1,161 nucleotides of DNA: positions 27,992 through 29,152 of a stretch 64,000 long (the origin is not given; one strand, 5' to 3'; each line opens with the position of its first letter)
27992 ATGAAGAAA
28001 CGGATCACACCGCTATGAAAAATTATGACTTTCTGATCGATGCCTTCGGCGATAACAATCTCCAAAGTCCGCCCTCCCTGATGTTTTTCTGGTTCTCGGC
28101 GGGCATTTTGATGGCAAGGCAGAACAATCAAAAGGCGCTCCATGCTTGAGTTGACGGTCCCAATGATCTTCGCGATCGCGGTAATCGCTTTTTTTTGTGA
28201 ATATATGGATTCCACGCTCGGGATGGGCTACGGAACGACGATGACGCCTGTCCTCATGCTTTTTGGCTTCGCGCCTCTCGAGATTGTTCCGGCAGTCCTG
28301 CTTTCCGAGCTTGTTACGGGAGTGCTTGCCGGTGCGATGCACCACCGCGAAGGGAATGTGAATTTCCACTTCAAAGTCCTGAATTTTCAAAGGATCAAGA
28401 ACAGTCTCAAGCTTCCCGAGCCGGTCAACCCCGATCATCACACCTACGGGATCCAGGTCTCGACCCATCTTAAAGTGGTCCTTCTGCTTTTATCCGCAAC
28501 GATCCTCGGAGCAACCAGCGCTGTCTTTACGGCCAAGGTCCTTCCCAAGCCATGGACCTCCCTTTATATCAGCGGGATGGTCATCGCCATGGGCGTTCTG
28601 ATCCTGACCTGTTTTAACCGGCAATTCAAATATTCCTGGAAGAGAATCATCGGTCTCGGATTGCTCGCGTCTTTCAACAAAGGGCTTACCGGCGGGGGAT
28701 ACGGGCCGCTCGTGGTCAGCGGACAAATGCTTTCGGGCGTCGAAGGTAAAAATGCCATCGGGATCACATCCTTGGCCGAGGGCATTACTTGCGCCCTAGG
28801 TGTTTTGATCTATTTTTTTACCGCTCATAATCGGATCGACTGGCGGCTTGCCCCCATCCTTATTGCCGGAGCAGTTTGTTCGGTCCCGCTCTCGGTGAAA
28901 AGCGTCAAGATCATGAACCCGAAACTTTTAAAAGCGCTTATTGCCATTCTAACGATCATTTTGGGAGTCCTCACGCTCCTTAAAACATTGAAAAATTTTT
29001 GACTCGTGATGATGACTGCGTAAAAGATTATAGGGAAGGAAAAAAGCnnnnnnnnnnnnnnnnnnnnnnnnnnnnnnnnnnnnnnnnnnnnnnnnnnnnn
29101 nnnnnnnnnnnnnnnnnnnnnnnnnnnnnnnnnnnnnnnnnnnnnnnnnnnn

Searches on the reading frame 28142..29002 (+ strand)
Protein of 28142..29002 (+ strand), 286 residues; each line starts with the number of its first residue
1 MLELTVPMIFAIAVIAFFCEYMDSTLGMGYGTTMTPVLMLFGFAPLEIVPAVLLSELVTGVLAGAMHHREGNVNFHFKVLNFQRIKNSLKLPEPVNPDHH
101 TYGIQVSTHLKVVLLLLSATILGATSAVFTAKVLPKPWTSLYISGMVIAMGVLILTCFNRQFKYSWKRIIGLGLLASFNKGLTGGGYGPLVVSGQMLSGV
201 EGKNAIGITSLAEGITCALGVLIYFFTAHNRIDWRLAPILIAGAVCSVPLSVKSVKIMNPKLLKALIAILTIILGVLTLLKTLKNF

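Call 6: search_protein_families(library=pfam, proteins=[window:28142-29002:+], max_evalue=0.01)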
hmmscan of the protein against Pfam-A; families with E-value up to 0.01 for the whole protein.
window:28142-29002:+ (286 aa): 1 family
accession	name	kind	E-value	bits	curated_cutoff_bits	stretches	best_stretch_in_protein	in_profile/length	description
PF01925.25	TauE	-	1.1e-28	100.9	32.6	2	107-276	60-235/237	Sulfite exporter TauE/SafE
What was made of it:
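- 28142..29002 (+): TauE/SafE-family anion exporter gene, the conserved right-hand neighbour. Pfam TauE E=1.1e-28 (call 6).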

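Call 9: find_encoding_contigs(protein=window:28142-29002:+, flank=6000, max_places=10)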
Protein window:28142-29002:+ (286 aa): no gene with exactly this product is on record in the collection.

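Call 22: find_related_loci(query=window:28142-29002:+, collection=metagenome_contigs, flank=6000)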
Query window:28142-29002:+ (286 aa) in metagenome_contigs; peptide patterns used: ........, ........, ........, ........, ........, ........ (x = any residue, [..] = any of these).
122 stretches matched a pattern; 43 encode a relative of the query (tblastn E <= 1e-3); 43 distinct loci.
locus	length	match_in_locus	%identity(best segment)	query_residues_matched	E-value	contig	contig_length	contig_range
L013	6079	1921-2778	90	1-286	3e-174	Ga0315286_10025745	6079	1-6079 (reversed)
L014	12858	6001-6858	86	1-286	3e-167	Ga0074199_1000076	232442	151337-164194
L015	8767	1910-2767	85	1-286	4e-165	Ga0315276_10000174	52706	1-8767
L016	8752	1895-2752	85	1-286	4e-165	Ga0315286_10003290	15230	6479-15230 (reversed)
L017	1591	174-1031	88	1-286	4e-178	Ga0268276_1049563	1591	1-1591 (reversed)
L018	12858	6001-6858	83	1-286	5e-163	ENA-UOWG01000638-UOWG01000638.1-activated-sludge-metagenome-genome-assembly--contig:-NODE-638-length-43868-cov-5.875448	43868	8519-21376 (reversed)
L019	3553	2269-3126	84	1-286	1e-166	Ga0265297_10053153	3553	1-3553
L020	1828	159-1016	84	1-286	1e-172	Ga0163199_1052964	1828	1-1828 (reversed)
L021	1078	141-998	81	1-286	1e-175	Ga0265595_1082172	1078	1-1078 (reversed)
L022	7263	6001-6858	84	1-286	9e-158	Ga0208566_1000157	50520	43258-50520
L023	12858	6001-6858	79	1-286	2e-155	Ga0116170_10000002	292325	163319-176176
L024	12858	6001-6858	79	1-286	2e-155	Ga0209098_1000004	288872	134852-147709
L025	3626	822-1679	82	1-286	2e-160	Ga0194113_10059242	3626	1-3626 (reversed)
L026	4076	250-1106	88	1-286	7e-140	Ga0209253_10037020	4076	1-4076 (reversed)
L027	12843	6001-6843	60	1-285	8e-111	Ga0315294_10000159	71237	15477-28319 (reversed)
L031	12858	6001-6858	85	1-286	8e-164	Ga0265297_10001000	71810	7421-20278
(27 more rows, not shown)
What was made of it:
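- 28142..29002 (+): It is 79-90% aa identical in the 14 closest metagenome loci (L013-L026, L031) and 40-60% in the more distant ones (call 22).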
